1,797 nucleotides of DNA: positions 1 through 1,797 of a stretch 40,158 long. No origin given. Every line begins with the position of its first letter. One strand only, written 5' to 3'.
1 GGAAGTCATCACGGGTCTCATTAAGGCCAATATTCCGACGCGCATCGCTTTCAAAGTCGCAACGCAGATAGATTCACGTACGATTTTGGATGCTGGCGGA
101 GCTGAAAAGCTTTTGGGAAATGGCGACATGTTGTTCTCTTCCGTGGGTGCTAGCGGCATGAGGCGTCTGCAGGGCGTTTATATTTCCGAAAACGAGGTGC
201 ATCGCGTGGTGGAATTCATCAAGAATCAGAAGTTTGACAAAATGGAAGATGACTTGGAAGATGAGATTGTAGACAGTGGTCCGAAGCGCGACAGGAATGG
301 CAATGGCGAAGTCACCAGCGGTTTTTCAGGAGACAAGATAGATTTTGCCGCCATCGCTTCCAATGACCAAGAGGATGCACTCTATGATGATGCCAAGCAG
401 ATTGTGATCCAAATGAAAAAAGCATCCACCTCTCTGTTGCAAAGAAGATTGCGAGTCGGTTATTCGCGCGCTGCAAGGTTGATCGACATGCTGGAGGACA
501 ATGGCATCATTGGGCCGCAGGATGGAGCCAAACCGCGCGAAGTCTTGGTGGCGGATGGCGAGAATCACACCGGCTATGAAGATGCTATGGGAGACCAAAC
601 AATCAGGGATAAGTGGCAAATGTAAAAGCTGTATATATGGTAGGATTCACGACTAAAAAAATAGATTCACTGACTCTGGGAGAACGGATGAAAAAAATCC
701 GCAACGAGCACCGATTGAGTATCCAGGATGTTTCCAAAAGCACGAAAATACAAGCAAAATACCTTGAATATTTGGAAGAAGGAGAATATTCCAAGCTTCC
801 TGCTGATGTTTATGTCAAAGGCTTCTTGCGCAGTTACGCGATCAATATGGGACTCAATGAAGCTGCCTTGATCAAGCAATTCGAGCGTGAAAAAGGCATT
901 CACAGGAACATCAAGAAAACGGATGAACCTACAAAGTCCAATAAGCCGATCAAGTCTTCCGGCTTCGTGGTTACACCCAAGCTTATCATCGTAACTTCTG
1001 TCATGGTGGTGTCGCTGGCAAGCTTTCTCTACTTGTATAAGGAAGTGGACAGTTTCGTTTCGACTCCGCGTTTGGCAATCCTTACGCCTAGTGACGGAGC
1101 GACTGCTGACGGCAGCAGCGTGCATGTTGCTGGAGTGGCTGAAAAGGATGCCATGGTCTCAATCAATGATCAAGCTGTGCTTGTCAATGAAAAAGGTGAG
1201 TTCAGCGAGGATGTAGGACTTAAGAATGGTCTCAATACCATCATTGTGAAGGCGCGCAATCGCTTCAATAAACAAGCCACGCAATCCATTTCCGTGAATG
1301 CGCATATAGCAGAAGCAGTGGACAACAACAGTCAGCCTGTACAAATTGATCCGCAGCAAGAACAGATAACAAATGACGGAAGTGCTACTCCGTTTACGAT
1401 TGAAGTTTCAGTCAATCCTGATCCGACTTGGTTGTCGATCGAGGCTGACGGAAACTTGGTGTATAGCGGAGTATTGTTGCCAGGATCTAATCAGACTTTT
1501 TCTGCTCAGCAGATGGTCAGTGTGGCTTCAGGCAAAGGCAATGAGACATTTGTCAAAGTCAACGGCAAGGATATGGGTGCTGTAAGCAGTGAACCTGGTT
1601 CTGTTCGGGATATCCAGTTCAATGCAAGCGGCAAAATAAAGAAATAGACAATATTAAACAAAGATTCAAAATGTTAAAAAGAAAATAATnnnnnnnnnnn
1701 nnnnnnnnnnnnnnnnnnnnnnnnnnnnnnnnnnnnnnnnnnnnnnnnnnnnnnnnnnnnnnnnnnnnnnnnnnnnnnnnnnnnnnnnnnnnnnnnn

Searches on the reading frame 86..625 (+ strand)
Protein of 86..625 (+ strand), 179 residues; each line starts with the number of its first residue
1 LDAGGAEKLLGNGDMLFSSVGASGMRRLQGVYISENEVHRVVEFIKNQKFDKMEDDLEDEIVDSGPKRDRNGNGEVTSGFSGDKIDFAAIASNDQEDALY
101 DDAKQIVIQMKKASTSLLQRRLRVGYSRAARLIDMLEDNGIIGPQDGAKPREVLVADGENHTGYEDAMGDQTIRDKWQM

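Call 12: search_protein_families(library=pfam, proteins=[window:86-625:+])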
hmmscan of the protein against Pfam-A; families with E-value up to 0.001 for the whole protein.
window:86-625:+ (179 aa): 1 family
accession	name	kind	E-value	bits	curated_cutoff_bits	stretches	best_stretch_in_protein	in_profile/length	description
PF09397.16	FtsK_gamma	-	4.6e-30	103.6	30.6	1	95-155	2-62/63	Ftsk gamma domain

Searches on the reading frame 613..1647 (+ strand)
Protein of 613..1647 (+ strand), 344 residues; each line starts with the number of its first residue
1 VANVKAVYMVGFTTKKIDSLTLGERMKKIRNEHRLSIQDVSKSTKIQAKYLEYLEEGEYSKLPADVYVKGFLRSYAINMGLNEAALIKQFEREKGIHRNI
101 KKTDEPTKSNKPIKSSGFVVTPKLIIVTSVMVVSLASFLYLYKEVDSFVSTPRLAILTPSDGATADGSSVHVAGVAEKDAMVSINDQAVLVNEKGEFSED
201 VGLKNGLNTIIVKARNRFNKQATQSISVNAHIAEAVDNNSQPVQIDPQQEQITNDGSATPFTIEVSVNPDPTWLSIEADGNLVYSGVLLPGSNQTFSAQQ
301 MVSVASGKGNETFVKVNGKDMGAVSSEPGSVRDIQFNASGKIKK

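Call 12: search_protein_families(library=pfam, proteins=[window:613-1647:+])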
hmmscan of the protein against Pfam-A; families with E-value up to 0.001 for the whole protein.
window:613-1647:+ (344 aa): 4 families
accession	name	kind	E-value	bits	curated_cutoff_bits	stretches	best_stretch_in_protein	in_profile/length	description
PF13413.12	HTH_25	-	7.6e-20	70.9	24.6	1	26-85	2-61/62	Helix-turn-helix domain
PF09136.16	Glucodextran_B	-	2.7e-13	50.1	27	1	152-230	1-81/83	Glucodextranase, domain B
PF13464.11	RodZ_C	-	8.6e-09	35.7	23.9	1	270-334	6-71/72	RodZ C-terminal domain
PF12844.13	HTH_19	-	1.9e-05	24.9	30.2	1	23-88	1-60/64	Helix-turn-helix domain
